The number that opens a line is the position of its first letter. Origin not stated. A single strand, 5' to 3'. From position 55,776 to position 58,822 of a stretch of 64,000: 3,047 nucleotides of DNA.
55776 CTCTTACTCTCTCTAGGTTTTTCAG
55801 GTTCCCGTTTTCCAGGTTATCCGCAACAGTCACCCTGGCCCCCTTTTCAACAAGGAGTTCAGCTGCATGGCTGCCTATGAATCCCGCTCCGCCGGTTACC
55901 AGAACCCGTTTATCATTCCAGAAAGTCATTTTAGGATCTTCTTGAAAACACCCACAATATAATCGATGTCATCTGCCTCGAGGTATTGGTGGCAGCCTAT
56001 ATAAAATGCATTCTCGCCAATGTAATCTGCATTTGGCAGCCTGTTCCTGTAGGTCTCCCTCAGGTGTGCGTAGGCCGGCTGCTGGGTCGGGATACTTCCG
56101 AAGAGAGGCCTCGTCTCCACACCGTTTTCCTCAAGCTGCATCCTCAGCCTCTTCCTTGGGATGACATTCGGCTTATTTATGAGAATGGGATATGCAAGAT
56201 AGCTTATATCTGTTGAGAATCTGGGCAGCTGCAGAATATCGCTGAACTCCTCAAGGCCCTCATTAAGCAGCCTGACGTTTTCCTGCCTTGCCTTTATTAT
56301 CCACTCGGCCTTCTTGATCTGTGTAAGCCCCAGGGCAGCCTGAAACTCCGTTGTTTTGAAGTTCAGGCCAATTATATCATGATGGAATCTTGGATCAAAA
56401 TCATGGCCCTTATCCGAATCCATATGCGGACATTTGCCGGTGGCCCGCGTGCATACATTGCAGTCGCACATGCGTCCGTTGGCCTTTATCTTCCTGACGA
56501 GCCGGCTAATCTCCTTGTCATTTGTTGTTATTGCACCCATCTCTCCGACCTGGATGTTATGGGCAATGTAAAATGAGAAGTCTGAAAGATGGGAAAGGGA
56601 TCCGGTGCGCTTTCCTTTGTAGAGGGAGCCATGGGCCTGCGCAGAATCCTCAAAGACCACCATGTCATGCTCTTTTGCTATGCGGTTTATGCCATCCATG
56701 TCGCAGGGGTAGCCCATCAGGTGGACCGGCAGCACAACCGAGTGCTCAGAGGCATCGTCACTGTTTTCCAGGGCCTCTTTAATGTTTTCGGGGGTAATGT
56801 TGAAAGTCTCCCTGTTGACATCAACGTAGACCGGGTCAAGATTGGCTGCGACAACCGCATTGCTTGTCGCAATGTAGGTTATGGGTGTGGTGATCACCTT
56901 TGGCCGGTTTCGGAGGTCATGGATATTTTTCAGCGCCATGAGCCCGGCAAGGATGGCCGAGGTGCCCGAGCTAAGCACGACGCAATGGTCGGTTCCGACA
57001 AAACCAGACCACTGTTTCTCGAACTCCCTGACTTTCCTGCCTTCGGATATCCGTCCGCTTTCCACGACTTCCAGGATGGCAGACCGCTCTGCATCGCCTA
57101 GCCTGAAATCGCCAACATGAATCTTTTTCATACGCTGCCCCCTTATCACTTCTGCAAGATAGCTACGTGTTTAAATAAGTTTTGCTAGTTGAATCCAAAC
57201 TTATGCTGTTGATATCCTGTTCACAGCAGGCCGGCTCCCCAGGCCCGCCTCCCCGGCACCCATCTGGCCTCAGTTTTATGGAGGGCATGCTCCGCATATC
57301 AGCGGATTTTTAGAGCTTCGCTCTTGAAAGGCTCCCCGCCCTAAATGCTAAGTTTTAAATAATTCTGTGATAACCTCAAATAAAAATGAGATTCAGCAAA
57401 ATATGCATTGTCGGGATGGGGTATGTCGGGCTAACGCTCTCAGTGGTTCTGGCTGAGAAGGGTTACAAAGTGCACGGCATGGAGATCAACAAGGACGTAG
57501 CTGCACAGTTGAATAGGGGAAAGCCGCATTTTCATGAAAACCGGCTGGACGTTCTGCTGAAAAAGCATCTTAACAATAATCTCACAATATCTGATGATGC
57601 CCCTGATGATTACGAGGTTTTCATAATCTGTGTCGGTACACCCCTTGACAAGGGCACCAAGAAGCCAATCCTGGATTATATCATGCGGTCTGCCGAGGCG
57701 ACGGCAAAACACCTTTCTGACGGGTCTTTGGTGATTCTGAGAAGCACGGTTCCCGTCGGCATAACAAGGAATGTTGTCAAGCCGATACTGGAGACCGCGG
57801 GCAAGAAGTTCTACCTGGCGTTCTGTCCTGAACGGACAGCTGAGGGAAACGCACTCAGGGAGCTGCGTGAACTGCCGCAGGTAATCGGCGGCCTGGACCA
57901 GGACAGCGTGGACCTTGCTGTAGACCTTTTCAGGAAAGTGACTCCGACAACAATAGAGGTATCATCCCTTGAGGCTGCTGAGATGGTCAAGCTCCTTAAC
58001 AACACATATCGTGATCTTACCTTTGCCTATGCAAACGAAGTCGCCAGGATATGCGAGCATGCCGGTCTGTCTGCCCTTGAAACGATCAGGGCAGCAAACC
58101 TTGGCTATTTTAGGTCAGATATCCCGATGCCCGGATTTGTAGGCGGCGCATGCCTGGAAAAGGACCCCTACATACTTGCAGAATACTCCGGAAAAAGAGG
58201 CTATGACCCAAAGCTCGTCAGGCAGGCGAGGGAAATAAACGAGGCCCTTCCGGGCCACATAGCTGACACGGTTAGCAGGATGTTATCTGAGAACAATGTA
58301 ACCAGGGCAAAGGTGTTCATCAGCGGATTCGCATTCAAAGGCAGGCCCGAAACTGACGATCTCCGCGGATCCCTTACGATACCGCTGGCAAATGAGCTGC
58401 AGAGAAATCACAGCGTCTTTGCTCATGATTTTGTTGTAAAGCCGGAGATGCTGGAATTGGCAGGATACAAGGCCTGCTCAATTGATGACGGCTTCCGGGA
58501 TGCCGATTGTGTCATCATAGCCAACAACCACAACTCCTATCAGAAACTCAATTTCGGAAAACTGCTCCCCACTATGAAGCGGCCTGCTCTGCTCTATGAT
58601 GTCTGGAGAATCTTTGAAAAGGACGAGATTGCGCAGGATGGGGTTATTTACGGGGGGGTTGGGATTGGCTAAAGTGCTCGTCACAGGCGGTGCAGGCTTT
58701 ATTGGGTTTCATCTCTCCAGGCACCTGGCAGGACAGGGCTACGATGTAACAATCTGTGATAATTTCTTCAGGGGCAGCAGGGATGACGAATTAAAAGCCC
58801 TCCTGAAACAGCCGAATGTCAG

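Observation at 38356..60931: Predicted product is an unusually decorated deoxy/amino sugar: two E1/ColD-like 3-dehydratases with Fe-S-like Cys motifs, carbamoyltransferase and five class-B rSAMs alongside ugd/UXS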

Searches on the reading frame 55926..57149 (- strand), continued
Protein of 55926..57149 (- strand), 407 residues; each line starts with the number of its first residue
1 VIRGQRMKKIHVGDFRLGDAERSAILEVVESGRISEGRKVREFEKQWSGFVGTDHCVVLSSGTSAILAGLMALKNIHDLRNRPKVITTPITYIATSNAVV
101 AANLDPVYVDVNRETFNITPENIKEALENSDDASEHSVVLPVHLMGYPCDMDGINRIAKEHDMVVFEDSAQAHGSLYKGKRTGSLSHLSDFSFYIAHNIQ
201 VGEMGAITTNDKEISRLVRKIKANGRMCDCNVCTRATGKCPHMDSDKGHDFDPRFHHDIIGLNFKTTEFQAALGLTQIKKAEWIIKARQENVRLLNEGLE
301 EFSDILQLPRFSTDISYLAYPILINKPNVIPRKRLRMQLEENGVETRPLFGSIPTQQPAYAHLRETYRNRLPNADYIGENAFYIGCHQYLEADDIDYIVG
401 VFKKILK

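Call 66: predict_structure(alignment_id=A1)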
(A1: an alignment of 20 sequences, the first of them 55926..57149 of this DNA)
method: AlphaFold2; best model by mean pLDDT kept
length: 407 residues; sequences in the alignment: 20
mean_pLDDT: 78.2   pTM: 0.81
mean pLDDT of the five models: 78.2, 78.0, 77.9, 74.0, 72.9
residues with pLDDT >= 90: 142; 70-90: 165; 50-70: 42; < 50: 58
segments of 3 or more residues with pLDDT < 50: 1-6, 189-193, 195-197, 225-264
pLDDT, mean of each block of 10 residues (from residue 1): 50 65 81 76 90 85 82 85 89 75 90 93 96 93 90 93 88 82 60 49 79 87 52 31 36 34 60 86 88 95 95 90 95 94 85 58 81 92 77 90 94
secondary structure, 60 per line:
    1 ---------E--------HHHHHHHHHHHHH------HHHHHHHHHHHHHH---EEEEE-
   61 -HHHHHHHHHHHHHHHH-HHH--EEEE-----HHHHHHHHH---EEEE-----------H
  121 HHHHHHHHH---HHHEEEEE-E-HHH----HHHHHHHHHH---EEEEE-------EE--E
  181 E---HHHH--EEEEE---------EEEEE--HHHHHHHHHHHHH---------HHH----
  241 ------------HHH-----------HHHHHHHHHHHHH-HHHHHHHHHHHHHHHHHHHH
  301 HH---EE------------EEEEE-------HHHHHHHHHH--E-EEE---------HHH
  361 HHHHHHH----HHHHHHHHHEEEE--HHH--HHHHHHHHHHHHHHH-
elements in order: H19-31 H38-51 E55-59 H62-77 E84-87 H93-101 E105-108 H120-129 E136-140 H151-160 E164-168 H185-188 E191-195 E205-209 H212-224 H267-279 H281-302 E320-324 H332-341 E346-348 H358-367 H372-380 E381-384 H392-406
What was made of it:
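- AF2 models the loop at pLDDT below 50, which is uninformative (call 66).
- Tried and rejected: AF2 model of 55926, intended to judge the Cys loop: the loop has pLDDT below 50 and no coordinates are returned, so it is uninformative for metal binding (call 66).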

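Call 69: fold_search(model_id=the predicted structure, library=pdb)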
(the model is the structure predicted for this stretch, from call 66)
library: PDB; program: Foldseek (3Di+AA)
matches with E <= 10: 1803; with E <= 0.001: 1549
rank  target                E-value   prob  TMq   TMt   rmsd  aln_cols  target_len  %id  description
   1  3dr4_D                8.0e-29  1.00  0.77  0.85   7.3       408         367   29  GDP-perosamine synthase K186A mutant from Caulobacter crescentus with bound sugar ligand (released 2008-10-14)
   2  7b0m                  2.1e-28  1.00  0.78  0.85   7.8       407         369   26  Sugar transaminase from a metagenome collected from troll oil field production water (released 2021-12-01)
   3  3dr4_B                2.2e-28  1.00  0.77  0.86   7.5       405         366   29  GDP-perosamine synthase K186A mutant from Caulobacter crescentus with bound sugar ligand (released 2008-10-14)
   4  3dr4_C                2.2e-28  1.00  0.77  0.85   7.3       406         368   29  GDP-perosamine synthase K186A mutant from Caulobacter crescentus with bound sugar ligand (released 2008-10-14)
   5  3bn1_C                3.1e-28  1.00  0.76  0.85   7.4       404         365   29  Crystal structure of GDP-perosamine synthase (released 2008-03-18)
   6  3bn1_A                5.1e-28  1.00  0.78  0.86   7.3       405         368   29  Crystal structure of GDP-perosamine synthase (released 2008-03-18)
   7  3dr7_B                6.7e-28  1.00  0.79  0.87   7.7       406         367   29  GDP-perosamine synthase from Caulobacter crescentus with bound GDP-3-deoxyperosamine (released 2008-10-14)
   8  3dr4_A                8.4e-28  1.00  0.77  0.86   7.3       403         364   29  GDP-perosamine synthase K186A mutant from Caulobacter crescentus with bound sugar ligand (released 2008-10-14)
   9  3bn1_D                2.3e-27  1.00  0.77  0.86   7.3       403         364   29  Crystal structure of GDP-perosamine synthase (released 2008-03-18)
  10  3bcx_A                2.6e-27  1.00  0.77  0.75  10.0       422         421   27  E1 Dehydrase (released 2007-11-27)
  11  4oca                  1.2e-26  1.00  0.78  0.87   5.5       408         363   22  Cryatal structure of ArnB K188A complexted with PLP and UDP-Ara4N (released 2014-03-12)
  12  3bb8_A                1.9e-26  1.00  0.77  0.75   9.9       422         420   26  E1 Dehydrase H220K Mutant (released 2008-09-16)
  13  7b0d_A                4.0e-26  1.00  0.74  0.82   6.0       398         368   26  Sugar transaminase from Archaeoglobus veneficus (released 2021-12-01)
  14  3bcx_B                5.6e-26  1.00  0.77  0.75  10.2       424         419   26  E1 Dehydrase (released 2007-11-27)
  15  8snj_B                6.2e-26  1.00  0.75  0.83   7.3       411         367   24  Crystal Structure of ArnB Transferase from Klebsiella aerogenes (Lattice Translocation Disorder, P1 form) (released 2023-05-10)
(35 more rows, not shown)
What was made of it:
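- On E1/ColD/SpnQ superfamily (PMP-dependent NDP-4-keto-sugar 3-dehydrases): For 55926, an AF2 model with Foldseek TM 0.75-0.79 to E1, ColD and perosamine synthase (calls 66, 69).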

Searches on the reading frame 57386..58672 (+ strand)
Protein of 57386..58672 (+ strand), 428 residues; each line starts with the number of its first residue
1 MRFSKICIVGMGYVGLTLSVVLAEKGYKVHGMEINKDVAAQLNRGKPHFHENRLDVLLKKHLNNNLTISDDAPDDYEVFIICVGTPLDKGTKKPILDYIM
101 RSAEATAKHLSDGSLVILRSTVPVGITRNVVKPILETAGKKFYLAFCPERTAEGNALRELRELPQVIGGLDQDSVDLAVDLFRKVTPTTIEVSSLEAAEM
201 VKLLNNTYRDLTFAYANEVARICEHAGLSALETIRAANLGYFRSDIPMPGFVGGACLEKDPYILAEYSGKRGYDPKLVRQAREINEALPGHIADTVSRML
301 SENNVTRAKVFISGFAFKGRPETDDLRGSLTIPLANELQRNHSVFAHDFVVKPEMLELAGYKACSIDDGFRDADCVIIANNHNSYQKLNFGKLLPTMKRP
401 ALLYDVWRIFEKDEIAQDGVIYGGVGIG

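Call 5: search_protein_families(library=pfam, proteins=[window:57386-58672:+])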
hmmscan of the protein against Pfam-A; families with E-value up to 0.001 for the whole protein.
window:57386-58672:+ (428 aa): 5 families
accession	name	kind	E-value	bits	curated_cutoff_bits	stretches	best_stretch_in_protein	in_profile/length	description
PF03721.20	UDPG_MGDP_dh_N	-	7.6e-43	146.7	27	1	5-175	2-180/187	UDP-glucose/GDP-mannose dehydrogenase family, NAD binding domain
PF00984.24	UDPG_MGDP_dh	-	3.5e-21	75.6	25.4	1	196-286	1-93/94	UDP-glucose/GDP-mannose dehydrogenase family, central domain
PF03720.21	UDPG_MGDP_dh_C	-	3.1e-15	56.9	30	1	312-411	2-102/103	UDP-glucose/GDP-mannose dehydrogenase family, UDP binding domain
PF00070.33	Pyr_redox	-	0.00025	21.9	22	0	5-40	1-36/82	Pyridine nucleotide-disulphide oxidoreductase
PF02558.23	ApbA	-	0.0006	19.9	22.2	1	6-83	1-74/150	Ketopantoate reductase PanE/ApbA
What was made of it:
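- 57386..58672 (+): NDP-sugar 6-dehydrogenase, first gene of the #2 cassette. Three UDPG_MGDP_dh domains (call 5).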

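Call 8: search_protein_families(library=ncbifam, proteins=[window:57386-58672:+])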
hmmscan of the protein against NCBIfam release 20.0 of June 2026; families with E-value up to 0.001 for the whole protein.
window:57386-58672:+ (428 aa): 8 families
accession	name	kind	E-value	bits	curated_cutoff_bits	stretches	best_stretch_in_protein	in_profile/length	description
TIGR03026.1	NDP-sugDHase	subfamily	3.4e-105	352.2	189.8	1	4-402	1-408/413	nucleotide sugar dehydrogenase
NF040825.1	UDPMaNacDH_Arch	equivalog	6.8e-72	242.6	750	1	5-428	2-416/418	UDP-N-acetyl-D-mannosamine dehydrogenase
NF008286.0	PRK11064.1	equivalog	6.7e-65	219.3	459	1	1-390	1-404/420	UDP-N-acetyl-D-mannosamine dehydrogenase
NF041297.1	UDPGDh_AglM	equivalog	1.8e-48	165.6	670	1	5-414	2-422/429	UDP-glucose 6-dehydrogenase AglM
NF047673.2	TeichurnBiosyTuaD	equivalog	6.1e-46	157.4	700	1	4-426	2-430/439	UDP-glucose 6-dehydrogenase TuaD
NF011729.0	PRK15182.1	equivalog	6.5e-36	124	592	1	5-406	8-412/425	Vi polysaccharide biosynthesis UDP-N-acetylglucosamine C-6 dehydrogenase TviB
NF011631.0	PRK15057.1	equivalog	1.2e-13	50.9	757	1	5-268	2-266/388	UDP-glucose 6-dehydrogenase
NF000942.0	PRK00094.1-4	subfamily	0.00035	19.8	257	1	4-74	3-68/334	NAD(P)H-dependent glycerol-3-phosphate dehydrogenase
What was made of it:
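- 57386..58672 (+): TIGR03026 352 bits, above cut-off (call 8).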

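Call 29: search_solved_structures(query=window:57386-58672:+, max_evalue=1e-20)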
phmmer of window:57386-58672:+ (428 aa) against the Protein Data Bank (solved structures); distinct sequences matched with E-value up to 1e-20: 11.
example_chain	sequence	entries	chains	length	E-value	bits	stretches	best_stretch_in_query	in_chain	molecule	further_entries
4r16_A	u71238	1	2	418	1.3e-55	192.1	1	5-426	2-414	418aa long hypothetical UDP-N-acetyl-D-mannosaminuronic acid dehydrogenase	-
4xr9_A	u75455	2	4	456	5.5e-54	186.6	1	5-406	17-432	CalS8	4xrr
3ojl_A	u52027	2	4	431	4.7e-50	173.7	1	4-399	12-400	Cap5O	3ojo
3g79_A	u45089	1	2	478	1.5e-37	132.5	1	4-426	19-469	NDP-N-acetyl-D-galactosaminuronic acid dehydrogenase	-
3vtf_A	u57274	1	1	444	9e-34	120.1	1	4-390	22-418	UDP-glucose 6-dehydrogenase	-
3gg2_A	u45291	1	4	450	2.6e-29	105.4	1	6-377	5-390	Sugar dehydrogenase, UDP-glucose/GDP-mannose dehydrogenase family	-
4a7p_A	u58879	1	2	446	6.6e-28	100.7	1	5-426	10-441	UDP-GLUCOSE DEHYDROGENASE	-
1mfz_A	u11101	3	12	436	4.6e-26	94.7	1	5-338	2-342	GDP-mannose 6-dehydrogenase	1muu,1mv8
2y0e_A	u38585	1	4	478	2.6e-24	88.9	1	6-426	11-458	UDP-GLUCOSE DEHYDROGENASE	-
2y0c_A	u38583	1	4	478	4.6e-23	84.8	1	6-426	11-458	UDP-GLUCOSE DEHYDROGENASE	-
2y0d_A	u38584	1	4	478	4.6e-23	84.8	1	6-426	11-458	UDP-GLUCOSE DEHYDROGENASE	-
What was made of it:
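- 57386..58672 (+): PDB: UDP-ManNAc DH 4r16 192 bits and CalS8 187 bits (call 29).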
